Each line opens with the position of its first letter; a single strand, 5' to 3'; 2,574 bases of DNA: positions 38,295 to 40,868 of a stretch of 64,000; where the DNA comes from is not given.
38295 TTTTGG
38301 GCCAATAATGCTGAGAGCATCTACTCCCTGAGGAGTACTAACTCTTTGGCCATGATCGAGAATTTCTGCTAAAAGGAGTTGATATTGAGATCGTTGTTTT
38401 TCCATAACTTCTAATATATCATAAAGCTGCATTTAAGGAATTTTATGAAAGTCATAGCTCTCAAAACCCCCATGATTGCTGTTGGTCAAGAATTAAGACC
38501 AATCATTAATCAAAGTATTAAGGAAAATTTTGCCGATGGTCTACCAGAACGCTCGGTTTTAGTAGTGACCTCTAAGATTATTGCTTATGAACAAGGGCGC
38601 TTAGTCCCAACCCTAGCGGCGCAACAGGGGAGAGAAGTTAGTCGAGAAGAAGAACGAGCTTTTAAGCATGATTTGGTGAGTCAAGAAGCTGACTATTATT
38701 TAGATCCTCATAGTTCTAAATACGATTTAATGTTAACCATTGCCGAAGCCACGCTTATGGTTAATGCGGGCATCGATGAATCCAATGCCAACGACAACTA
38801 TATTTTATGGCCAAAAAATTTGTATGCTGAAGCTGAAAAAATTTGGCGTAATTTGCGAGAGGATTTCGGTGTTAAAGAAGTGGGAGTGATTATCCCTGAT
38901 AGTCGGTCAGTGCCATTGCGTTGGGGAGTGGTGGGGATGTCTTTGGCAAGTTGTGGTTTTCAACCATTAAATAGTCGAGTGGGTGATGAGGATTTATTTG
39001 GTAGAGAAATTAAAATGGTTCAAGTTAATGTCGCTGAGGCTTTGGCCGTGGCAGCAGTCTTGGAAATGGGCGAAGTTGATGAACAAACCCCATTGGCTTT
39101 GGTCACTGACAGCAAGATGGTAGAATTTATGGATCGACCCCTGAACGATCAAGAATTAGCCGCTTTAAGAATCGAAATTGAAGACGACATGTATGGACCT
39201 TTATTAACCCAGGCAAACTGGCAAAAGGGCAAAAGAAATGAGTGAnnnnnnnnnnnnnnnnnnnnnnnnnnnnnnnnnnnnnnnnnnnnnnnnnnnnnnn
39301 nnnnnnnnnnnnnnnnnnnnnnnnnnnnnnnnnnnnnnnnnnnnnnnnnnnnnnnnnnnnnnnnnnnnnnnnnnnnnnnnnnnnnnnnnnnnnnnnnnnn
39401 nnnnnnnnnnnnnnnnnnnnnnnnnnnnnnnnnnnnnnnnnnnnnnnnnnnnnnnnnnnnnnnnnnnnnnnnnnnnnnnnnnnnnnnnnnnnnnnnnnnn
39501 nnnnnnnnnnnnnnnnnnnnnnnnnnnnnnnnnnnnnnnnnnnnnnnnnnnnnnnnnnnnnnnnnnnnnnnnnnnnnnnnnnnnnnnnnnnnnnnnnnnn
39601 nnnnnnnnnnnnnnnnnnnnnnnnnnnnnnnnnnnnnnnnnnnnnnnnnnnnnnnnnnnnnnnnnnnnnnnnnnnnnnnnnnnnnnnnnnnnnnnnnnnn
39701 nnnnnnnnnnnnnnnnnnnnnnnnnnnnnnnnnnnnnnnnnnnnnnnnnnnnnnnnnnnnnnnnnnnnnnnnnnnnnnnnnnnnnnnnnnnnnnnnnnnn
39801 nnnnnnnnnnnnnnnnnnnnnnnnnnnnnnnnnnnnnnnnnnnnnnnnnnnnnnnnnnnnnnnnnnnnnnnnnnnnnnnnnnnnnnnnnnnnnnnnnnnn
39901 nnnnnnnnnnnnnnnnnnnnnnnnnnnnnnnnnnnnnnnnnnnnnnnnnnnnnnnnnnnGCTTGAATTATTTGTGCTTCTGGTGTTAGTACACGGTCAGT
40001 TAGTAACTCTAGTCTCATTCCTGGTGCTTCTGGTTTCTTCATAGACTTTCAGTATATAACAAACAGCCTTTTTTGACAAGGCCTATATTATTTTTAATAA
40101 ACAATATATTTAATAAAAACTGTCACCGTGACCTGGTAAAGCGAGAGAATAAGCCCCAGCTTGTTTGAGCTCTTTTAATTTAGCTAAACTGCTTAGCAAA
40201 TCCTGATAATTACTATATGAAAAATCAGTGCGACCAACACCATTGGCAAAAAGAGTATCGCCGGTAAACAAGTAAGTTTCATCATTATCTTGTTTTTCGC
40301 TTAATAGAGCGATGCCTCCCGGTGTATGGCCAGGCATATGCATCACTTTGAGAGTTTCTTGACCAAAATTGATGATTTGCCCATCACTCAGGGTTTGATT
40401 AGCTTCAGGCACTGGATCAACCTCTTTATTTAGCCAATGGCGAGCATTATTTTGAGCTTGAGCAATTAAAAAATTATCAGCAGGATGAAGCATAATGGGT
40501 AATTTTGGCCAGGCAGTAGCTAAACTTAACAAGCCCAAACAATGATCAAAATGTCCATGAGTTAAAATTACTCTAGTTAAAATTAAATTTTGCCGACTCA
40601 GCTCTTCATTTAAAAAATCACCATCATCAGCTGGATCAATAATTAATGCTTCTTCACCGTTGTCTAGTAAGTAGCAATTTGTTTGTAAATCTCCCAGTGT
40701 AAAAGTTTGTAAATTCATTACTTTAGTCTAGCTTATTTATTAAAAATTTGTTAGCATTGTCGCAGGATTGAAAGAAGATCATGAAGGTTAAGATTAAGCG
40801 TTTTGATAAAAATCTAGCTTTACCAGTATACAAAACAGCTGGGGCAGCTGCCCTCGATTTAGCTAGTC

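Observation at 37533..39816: thyA divergently paired with a CofE-like gamma-glutamyl-ligase-family gene overlapping a DHFR-like (RibD_C) reductase gene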

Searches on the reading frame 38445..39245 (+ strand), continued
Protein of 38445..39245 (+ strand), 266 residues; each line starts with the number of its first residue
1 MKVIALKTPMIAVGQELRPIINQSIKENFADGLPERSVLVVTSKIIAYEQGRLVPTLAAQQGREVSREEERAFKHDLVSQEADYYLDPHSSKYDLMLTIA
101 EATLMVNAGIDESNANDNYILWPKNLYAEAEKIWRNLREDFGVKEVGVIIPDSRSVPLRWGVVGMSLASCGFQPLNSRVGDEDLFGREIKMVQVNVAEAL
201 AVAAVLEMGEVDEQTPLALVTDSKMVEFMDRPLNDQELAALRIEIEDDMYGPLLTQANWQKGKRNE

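Call 74: search_protein_families(library=ncbifam, proteins=[P0404, P0373, P0362, P0295, P0430, P0435, P0433, P0440, P0438, P0441], max_evalue=1e-8)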
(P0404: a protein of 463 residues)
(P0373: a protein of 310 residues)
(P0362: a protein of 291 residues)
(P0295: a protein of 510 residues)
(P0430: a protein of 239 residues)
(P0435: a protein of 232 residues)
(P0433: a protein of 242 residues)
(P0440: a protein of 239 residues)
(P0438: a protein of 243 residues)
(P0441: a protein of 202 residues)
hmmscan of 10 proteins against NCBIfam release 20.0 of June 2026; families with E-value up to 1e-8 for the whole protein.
P0404 (463 aa): 6 families
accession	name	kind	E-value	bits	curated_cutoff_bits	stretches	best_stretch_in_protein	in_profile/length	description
TIGR04132.1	intra_fol_E_lig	hypoth_equivalog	3.3e-65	219.8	350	1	224-456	5-235/241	putative folate metabolism gamma-glutamate ligase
TIGR01916.1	F420_cofE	equivalog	3.2e-39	134.8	180.65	1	223-437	4-233/244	coenzyme F420-0:L-glutamate ligase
TIGR00697.1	TIGR00697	equivalog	5.9e-37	127.4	50.95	1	14-210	3-200/201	queuosine precursor transporter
NF009809.0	PRK13293.1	equivalog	1.6e-36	126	274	1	300-444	97-240/253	coenzyme F420-0:L-glutamate ligase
NF009810.0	PRK13294.1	equivalog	1.1e-32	113.5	304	1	229-439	23-231/449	coenzyme F420-0:L-glutamate ligase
NF008406.0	PRK11212.1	equivalog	5.2e-09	36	252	1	13-198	12-194/221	7-cyano-7-deazaguanine/7-aminomethyl-7-deazaguanine transporter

P0373 (310 aa): 4 families
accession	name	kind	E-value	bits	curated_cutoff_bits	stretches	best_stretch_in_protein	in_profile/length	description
TIGR04132.1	intra_fol_E_lig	hypoth_equivalog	1.5e-63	214.4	350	1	72-307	4-233/241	putative folate metabolism gamma-glutamate ligase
TIGR01916.1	F420_cofE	equivalog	2.6e-33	115.5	180.65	1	77-303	10-242/244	coenzyme F420-0:L-glutamate ligase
NF009809.0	PRK13293.1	equivalog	3.1e-31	108.7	274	1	73-303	7-242/253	coenzyme F420-0:L-glutamate ligase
NF009810.0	PRK13294.1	equivalog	4.9e-29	101.5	304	1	68-304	12-242/449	coenzyme F420-0:L-glutamate ligase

P0362 (291 aa): 5 families
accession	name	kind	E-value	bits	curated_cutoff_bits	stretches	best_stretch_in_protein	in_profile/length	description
TIGR04132.1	intra_fol_E_lig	hypoth_equivalog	5.2e-66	222.5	350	1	117-286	72-241/241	putative folate metabolism gamma-glutamate ligase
NF009809.0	PRK13293.1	equivalog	4.7e-31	108.1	274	1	131-250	104-223/253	coenzyme F420-0:L-glutamate ligase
TIGR01916.1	F420_cofE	equivalog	9.5e-31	107.1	180.65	1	128-249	101-222/244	coenzyme F420-0:L-glutamate ligase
NF009810.0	PRK13294.1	equivalog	4.4e-20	72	304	1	125-248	99-221/449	coenzyme F420-0:L-glutamate ligase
NF041386.1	dihyfolred_HdrA_Halo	equivalog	3.8e-09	36.6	300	1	1-150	1-137/158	dihydrofolate reductase HdrA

P0295 (510 aa): 8 families
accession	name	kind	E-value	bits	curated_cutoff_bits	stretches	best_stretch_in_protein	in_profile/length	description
TIGR04132.1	intra_fol_E_lig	hypoth_equivalog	2.6e-72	243.1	350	1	1-245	1-240/241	putative folate metabolism gamma-glutamate ligase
TIGR01916.1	F420_cofE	equivalog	5.3e-31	107.9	180.65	1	10-209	11-222/244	coenzyme F420-0:L-glutamate ligase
NF009809.0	PRK13293.1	equivalog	2e-29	102.7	274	1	87-215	100-227/253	coenzyme F420-0:L-glutamate ligase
NF009810.0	PRK13294.1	equivalog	2.1e-21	76.3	304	1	11-208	24-221/449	coenzyme F420-0:L-glutamate ligase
TIGR00768.1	rimK_fam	subfamily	3.3e-16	59.5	143.4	1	301-501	65-275/276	RimK family alpha-L-glutamate ligase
NF040720.1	MptN_Meth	equivalog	4.1e-12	45.8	350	1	317-501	95-289/291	tetrahydromethanopterin:alpha-L-glutamate ligase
TIGR02068.2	cya_phycin_syn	equivalog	1.9e-09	36.1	850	0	463-508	431-476/862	cyanophycin synthetase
TIGR04443.1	F420_CofF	equivalog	9.8e-09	34.6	300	0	402-484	182-264/283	coenzyme gamma-F420-2:alpha-L-glutamate ligase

P0430 (239 aa): 4 families
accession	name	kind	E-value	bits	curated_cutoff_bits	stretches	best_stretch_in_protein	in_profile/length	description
TIGR04132.1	intra_fol_E_lig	hypoth_equivalog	1.6e-55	188.1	350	1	1-232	1-231/241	putative folate metabolism gamma-glutamate ligase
TIGR01916.1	F420_cofE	equivalog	9.7e-30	103.8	180.65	1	7-205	8-222/244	coenzyme F420-0:L-glutamate ligase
NF009809.0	PRK13293.1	equivalog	2e-29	102.8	274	1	80-211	97-227/253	coenzyme F420-0:L-glutamate ligase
NF009810.0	PRK13294.1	equivalog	1.1e-21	77.3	304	1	9-204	22-221/449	coenzyme F420-0:L-glutamate ligase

P0435 (232 aa): 4 families
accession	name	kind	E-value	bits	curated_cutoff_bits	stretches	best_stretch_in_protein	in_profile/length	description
TIGR04132.1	intra_fol_E_lig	hypoth_equivalog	4.4e-51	173.6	350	1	1-231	1-236/241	putative folate metabolism gamma-glutamate ligase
TIGR01916.1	F420_cofE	equivalog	3.5e-36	124.9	180.65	1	4-224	4-242/244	coenzyme F420-0:L-glutamate ligase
NF009809.0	PRK13293.1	equivalog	1.6e-35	122.7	274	1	84-224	103-242/253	coenzyme F420-0:L-glutamate ligase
NF009810.0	PRK13294.1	equivalog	5.5e-29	101.3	304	1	11-225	24-242/449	coenzyme F420-0:L-glutamate ligase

P0433 (242 aa): 4 families
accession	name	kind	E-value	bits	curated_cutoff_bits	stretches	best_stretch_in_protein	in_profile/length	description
TIGR04132.1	intra_fol_E_lig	hypoth_equivalog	3.6e-59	200.1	350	1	1-234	1-235/241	putative folate metabolism gamma-glutamate ligase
TIGR01916.1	F420_cofE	equivalog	6e-41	140.5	180.65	1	14-229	14-243/244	coenzyme F420-0:L-glutamate ligase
NF009809.0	PRK13293.1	equivalog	1.6e-38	132.5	274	1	14-230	16-244/253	coenzyme F420-0:L-glutamate ligase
NF009810.0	PRK13294.1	equivalog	2.2e-32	112.6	304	1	14-229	26-242/449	coenzyme F420-0:L-glutamate ligase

P0440 (239 aa): 4 families
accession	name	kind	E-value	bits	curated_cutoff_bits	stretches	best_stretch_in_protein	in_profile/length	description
TIGR04132.1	intra_fol_E_lig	hypoth_equivalog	2.3e-58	197.4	350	1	1-231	1-237/241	putative folate metabolism gamma-glutamate ligase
TIGR01916.1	F420_cofE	equivalog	7.3e-31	107.5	180.65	1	10-207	11-226/244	coenzyme F420-0:L-glutamate ligase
NF009809.0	PRK13293.1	equivalog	2.4e-30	105.8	274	1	62-224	81-243/253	coenzyme F420-0:L-glutamate ligase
NF009810.0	PRK13294.1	equivalog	5.8e-26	91.4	304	1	11-203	24-222/449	coenzyme F420-0:L-glutamate ligase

P0438 (243 aa): 4 families
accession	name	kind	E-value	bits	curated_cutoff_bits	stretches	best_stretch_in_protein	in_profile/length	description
TIGR04132.1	intra_fol_E_lig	hypoth_equivalog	8e-56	189.1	350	1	1-238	1-237/241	putative folate metabolism gamma-glutamate ligase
TIGR01916.1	F420_cofE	equivalog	5.2e-35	121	180.65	1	3-232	3-244/244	coenzyme F420-0:L-glutamate ligase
NF009809.0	PRK13293.1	equivalog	7.2e-34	117.3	274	1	83-239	97-251/253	coenzyme F420-0:L-glutamate ligase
NF009810.0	PRK13294.1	equivalog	1.4e-29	103.3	304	1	14-232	26-243/449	coenzyme F420-0:L-glutamate ligase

P0441 (202 aa): 4 families
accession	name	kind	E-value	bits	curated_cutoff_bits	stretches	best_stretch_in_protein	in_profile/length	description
TIGR04132.1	intra_fol_E_lig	hypoth_equivalog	1.4e-71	240.7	350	1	3-194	52-235/241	putative folate metabolism gamma-glutamate ligase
NF009809.0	PRK13293.1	equivalog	9.8e-26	90.6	274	1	43-166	102-224/253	coenzyme F420-0:L-glutamate ligase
TIGR01916.1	F420_cofE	equivalog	1.4e-24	86.9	180.65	1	42-163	102-222/244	coenzyme F420-0:L-glutamate ligase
NF009810.0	PRK13294.1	equivalog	7.3e-15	54.8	304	1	41-163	101-222/449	coenzyme F420-0:L-glutamate ligase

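Call 79: search_protein_families(library=pfam, proteins=[L029:3964-5304:-, L029:3251-3988:-, L061:7576-8856:+, L061:9346-10572:+, L047:2979-4346:-, L029:200-1333:-, L019:6921-8072:+, L047:5455-6807:+, L044:3168-4247:-, L029:2128-2895:+], max_evalue=0.0001)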
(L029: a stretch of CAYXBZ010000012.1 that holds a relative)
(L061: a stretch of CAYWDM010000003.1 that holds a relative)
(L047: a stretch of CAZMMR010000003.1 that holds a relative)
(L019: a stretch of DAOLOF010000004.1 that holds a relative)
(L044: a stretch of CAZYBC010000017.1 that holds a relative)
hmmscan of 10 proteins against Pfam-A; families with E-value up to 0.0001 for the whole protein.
L029:3964-5304:- (447 aa): 2 families
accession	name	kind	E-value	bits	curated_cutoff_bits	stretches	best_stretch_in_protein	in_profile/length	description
PF03572.23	Peptidase_S41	-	5.9e-24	84.9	24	1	247-418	2-164/165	Peptidase family S41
PF00226.36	DnaJ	-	2.7e-10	40.7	27.8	1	171-230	1-63/63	DnaJ domain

L029:3251-3988:- (246 aa): 0 families

L061:7576-8856:+ (427 aa): 2 families
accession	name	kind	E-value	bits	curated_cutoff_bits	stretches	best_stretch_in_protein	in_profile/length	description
PF02729.26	OTCace_N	-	1.9e-23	83.6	29.9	1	57-210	2-146/148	Aspartate/ornithine carbamoyltransferase, carbamoyl-P binding domain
PF00185.30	OTCace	-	3.2e-16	60.2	29.4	1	248-407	22-155/157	Aspartate/ornithine carbamoyltransferase, Asp/Orn binding domain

L061:9346-10572:+ (409 aa): 0 families

L047:2979-4346:- (456 aa): 2 families
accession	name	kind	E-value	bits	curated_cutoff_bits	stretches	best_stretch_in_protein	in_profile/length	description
PF03572.23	Peptidase_S41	-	2e-27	96.2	24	1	254-426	2-165/165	Peptidase family S41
PF00226.36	DnaJ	-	1.6e-10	41.4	27.8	1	178-237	1-63/63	DnaJ domain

L029:200-1333:- (378 aa): 0 families

L019:6921-8072:+ (384 aa): 0 families

L047:5455-6807:+ (451 aa): 0 families

L044:3168-4247:- (360 aa): 1 family
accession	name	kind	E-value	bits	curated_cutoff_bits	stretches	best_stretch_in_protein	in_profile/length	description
PF01636.29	APH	-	4.4e-10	40.2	23.2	1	81-280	43-212/239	Phosphotransferase enzyme family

L029:2128-2895:+ (256 aa): 6 families
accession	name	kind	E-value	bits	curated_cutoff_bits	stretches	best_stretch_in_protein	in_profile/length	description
PF08443.16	RimK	-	1.5e-14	54.4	21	1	72-235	3-174/188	RimK-like ATP-grasp domain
PF14398.11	ATPgrasp_YheCD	-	3e-12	46.8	26.8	1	183-236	177-235/255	YheC/D like ATP-grasp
PF03133.20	TTL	-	2.7e-09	37.1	20.1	0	81-142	38-94/292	Tubulin-tyrosine ligase family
PF14397.11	ATPgrasp_ST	-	8.7e-08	32.1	31.4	1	190-237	217-265/278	Sugar-transfer associated ATP-grasp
PF02655.19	ATP-grasp_3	-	2.1e-07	31.6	23.2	1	71-226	2-155/160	ATP-grasp domain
PF07478.18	Dala_Dala_lig_C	-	5.4e-05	23.2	24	1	155-233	106-181/204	D-ala D-ala ligase C-terminus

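Call 80: search_protein_families(library=pfam, proteins=[L023:3632-5956:-, L034:8712-9368:-, L081:5387-5974:+, L035:2-2386:-, L063:9077-10816:-, L023:7429-8448:-, L024:11376-12662:-, L028:6723-7487:+, L014:7016-8233:+, L068:5390-6004:+], max_evalue=0.0001)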
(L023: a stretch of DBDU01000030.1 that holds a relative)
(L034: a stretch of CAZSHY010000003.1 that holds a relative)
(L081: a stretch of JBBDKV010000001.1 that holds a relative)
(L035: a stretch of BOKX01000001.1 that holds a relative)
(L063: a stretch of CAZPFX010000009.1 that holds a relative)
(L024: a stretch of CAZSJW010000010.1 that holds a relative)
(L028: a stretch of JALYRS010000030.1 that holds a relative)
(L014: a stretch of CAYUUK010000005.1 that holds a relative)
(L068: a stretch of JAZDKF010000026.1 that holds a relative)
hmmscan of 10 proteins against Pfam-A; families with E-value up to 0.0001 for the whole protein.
L023:3632-5956:- (775 aa): 6 families
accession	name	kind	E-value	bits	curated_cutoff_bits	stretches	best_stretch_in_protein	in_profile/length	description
PF17757.6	UvrB_inter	-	3e-20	72.5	22.9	1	160-255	2-91/91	UvrB interaction domain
PF12344.14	UvrB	-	7.9e-19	67.7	27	1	629-671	1-43/43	Ultra-violet resistance protein B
PF00271.37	Helicase_C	-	1.1e-18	67.9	23.5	1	540-622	32-109/110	Helicase conserved C-terminal domain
PF04851.21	ResIII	-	1.2e-12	48.5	22.5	1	13-92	4-84/164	Type III restriction enzyme, res subunit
PF02151.25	UVR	-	1.7e-07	31.2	21.5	1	740-773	2-35/36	UvrB/uvrC motif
PF00270.35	DEAD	-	9.1e-06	25.9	26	0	16-86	3-74/167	DEAD/DEAH box helicase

L034:8712-9368:- (219 aa): 2 families
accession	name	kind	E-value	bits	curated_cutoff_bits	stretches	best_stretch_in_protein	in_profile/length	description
PF00717.28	Peptidase_S24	-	1.3e-28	99.5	23.3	1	97-211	1-116/116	Peptidase S24-like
PF01726.22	LexA_DNA_bind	-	2.2e-17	63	23.7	1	18-79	4-65/65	LexA DNA binding domain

L081:5387-5974:+ (196 aa): 1 family
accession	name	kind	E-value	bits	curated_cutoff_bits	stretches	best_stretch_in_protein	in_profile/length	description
PF01923.23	Cob_adeno_trans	-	2.6e-41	142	24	1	19-180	1-170/171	Cobalamin adenosyltransferase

L035:2-2386:- (795 aa): 11 families
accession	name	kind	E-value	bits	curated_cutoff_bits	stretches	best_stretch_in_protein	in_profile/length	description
PF17760.6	UvrA_inter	-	8.2e-27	93.7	23.3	1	139-259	1-105/109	UvrA interaction domain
PF17755.6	UvrA_DNA-bind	-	9.6e-26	90.7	23.2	1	324-435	1-110/110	UvrA DNA-binding domain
PF00005.33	ABC_tran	-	1.3e-15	58.6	25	0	23-50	1-28/137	ABC transporter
PF13555.12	AAA_29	-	4.6e-08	33.1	27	0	690-712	17-39/61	P-loop containing region of AAA domain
PF20703.3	nSTAND1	-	9.8e-08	32.4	27.1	0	19-92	19-88/379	Novel STAND NTPase 1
PF02463.25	SMC_N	-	3.7e-07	30.2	40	0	205-604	124-209/220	RecF/RecN/SMC N terminal domain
PF13191.12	AAA_16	-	1.3e-06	29.4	32.6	0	34-91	25-88/167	AAA ATPase domain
PF03193.22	RsgA_GTPase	-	6.3e-06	26.6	30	0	665-714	77-125/174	RsgA GTPase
PF13671.12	AAA_33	-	1.1e-05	26.2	27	0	698-775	2-65/143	AAA domain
PF20720.3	nSTAND3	-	3.4e-05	24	27.2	0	30-55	14-39/155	Novel STAND NTPase 3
PF13476.12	AAA_23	-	3.6e-05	24.9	27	0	674-712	1-36/201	AAA domain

L063:9077-10816:- (580 aa): 3 families
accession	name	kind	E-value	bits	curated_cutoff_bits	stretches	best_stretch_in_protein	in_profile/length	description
PF06415.18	iPGM_N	-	6e-78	261.7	27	1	121-364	1-216/217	BPG-independent PGAM N-terminus (iPGM_N)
PF01676.23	Metalloenzyme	-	4.3e-70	236.5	24.3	1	43-568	1-251/252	Metalloenzyme superfamily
PF00884.28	Sulfatase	-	3.7e-06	26.9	25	1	369-567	141-301/301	Sulfatase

L023:7429-8448:- (340 aa): 2 families
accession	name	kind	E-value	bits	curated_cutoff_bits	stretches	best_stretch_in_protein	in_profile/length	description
PF13480.13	Acetyltransf_6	-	2.5e-30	105.9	22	1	175-319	1-142/143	Acetyltransferase (GNAT) domain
PF04339.18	FemAB_like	-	1.4e-05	24.9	27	1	164-266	170-268/369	Peptidogalycan biosysnthesis/recognition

L024:11376-12662:- (429 aa): 3 families
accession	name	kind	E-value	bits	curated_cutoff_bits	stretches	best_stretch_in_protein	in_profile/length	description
PF00113.28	Enolase_C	-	4.4e-73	246.6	21.5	1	148-422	3-285/296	Enolase, C-terminal TIM barrel domain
PF03952.21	Enolase_N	-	9.4e-51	171.9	35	1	7-137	1-131/131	Enolase, N-terminal domain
PF13378.12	MR_MLE_C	-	1.6e-09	38.2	29.4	1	265-371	50-153/219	Enolase C-terminal domain-like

L028:6723-7487:+ (255 aa): 1 family
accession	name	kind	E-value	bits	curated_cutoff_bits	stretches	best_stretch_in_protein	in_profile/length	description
PF02585.22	PIG-L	-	1.5e-28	100.3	28.2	1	16-149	1-128/129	GlcNAc-PI de-N-acetylase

L014:7016-8233:+ (406 aa): 3 families
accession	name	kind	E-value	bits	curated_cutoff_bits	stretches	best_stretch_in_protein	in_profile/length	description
PF00579.31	tRNA-synt_1b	-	1.6e-68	231.6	21.1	1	42-326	2-290/292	tRNA synthetases class I (W and Y)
PF22421.1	SYY_C-terminal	-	4.7e-10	39.7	27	1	333-403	6-81/83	Tyrosine--tRNA ligase SYY-like C-terminal domain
PF01479.30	S4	-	3.9e-07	30.1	22.8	1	349-383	3-38/48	S4 domain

L068:5390-6004:+ (204 aa): 1 family
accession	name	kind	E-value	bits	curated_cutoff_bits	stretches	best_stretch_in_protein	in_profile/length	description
PF02592.20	Vut_1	-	1e-43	149.7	27.2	1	38-197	2-151/152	Putative vitamin uptake transporter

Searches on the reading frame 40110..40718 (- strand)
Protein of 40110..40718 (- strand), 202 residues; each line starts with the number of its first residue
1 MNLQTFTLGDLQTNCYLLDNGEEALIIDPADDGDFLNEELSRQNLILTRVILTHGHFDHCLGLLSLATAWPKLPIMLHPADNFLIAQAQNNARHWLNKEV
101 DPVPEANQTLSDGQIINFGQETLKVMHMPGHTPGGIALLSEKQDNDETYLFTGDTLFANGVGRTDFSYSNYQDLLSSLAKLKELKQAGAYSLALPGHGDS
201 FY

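Call 3: search_protein_families(library=pfam, proteins=[window:40110-40718:-], max_evalue=0.01)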
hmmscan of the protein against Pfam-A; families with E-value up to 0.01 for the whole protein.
window:40110-40718:- (202 aa): 4 families
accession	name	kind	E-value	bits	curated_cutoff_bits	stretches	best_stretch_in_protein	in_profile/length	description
PF00753.33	Lactamase_B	-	1.3e-28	100.7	22.7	1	9-185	2-188/196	Metallo-beta-lactamase superfamily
PF12706.13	Lactamase_B_2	-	9.1e-06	25.8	27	1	47-132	31-112/200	Beta-lactamase superfamily domain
PF13483.12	Lactamase_B_3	-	0.00027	21.4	24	1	11-129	5-109/160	Beta-lactamase superfamily domain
PF19583.5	ODP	-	0.00061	20.2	27.2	1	11-161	1-141/194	ODP family beta lactamase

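Call 4: search_protein_families(library=ncbifam, proteins=[window:40110-40718:-], max_evalue=0.01)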
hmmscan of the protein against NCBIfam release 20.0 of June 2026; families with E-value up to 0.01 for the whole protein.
window:40110-40718:- (202 aa): 33 families (the best 25 are shown)
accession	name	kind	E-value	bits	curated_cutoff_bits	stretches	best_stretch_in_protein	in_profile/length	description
TIGR03413.1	GSH_gloB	equivalog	4.3e-25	88.5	200.8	1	16-186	13-156/248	hydroxyacylglutathione hydrolase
NF007597.0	PRK10241.1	equivalog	5.6e-13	48.8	421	2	106-185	85-156/251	hydroxyacylglutathione hydrolase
NF033105.1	bla_subclass_B3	equivalog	2.6e-12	46.6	240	1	50-172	65-187/257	subclass B3 metallo-beta-lactamase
NF012229.1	bla_class_B_core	domain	4.1e-12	46.4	100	1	13-137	15-135/139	metallo-beta-lactamase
NF041804.1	MBL_fold_SolJ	exception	8.2e-11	41.5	350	2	124-186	114-169/224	solanimycin biosynthesis MBL-fold hydrolase SolJ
TIGR04558.1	SoxH_rel_PQQ_1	hypoth_equivalog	2.9e-10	39.7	300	1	47-199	72-215/285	quinoprotein relay system zinc metallohydrolase 1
NF047979.1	lactonase_AidB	equivalog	9.3e-09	34.9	360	1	47-169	94-220/271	AidB family quorum-quenching N-acyl homoserine lactonase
TIGR04559.1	SoxH_rel_PQQ_2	hypoth_equivalog_domain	3e-07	30.1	280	1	43-200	64-215/283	quinoprotein relay system zinc metallohydrolase 2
NF000469.2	CAR_gen_B3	exception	4.7e-07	29.1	500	1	50-150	116-214/311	CAR family subclass B3 metallo-beta-lactamase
NF033184.1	B3_Acin_new1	exception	6.5e-06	25.5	580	1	11-186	47-229/283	putative subclass B3 metallo-beta-lactamase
NF033106.1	blaL1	exception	2e-05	23.7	560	1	47-160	98-211/290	L1 family subclass B3 metallo-beta-lactamase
NF053820.1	MBLfold_Strvi7410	exception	3.4e-05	23.4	525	1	108-158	156-210/343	Strvi_7410 family MBL fold metallo-hydrolase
NF040874.1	blaPJM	exception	4.5e-05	23.2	630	1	49-146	99-197/301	PJM family subclass B3 metallo-beta-lactamase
NF045699.1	AHLLactAiiA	equivalog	9.1e-05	21.8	375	1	47-197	96-236/251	quorum-quenching N-acyl homoserine lactonase AiiA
NF012101.1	blaGOB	exception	0.00015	21.2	560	1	100-149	145-193/290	GOB family subclass B3 metallo-beta-lactamase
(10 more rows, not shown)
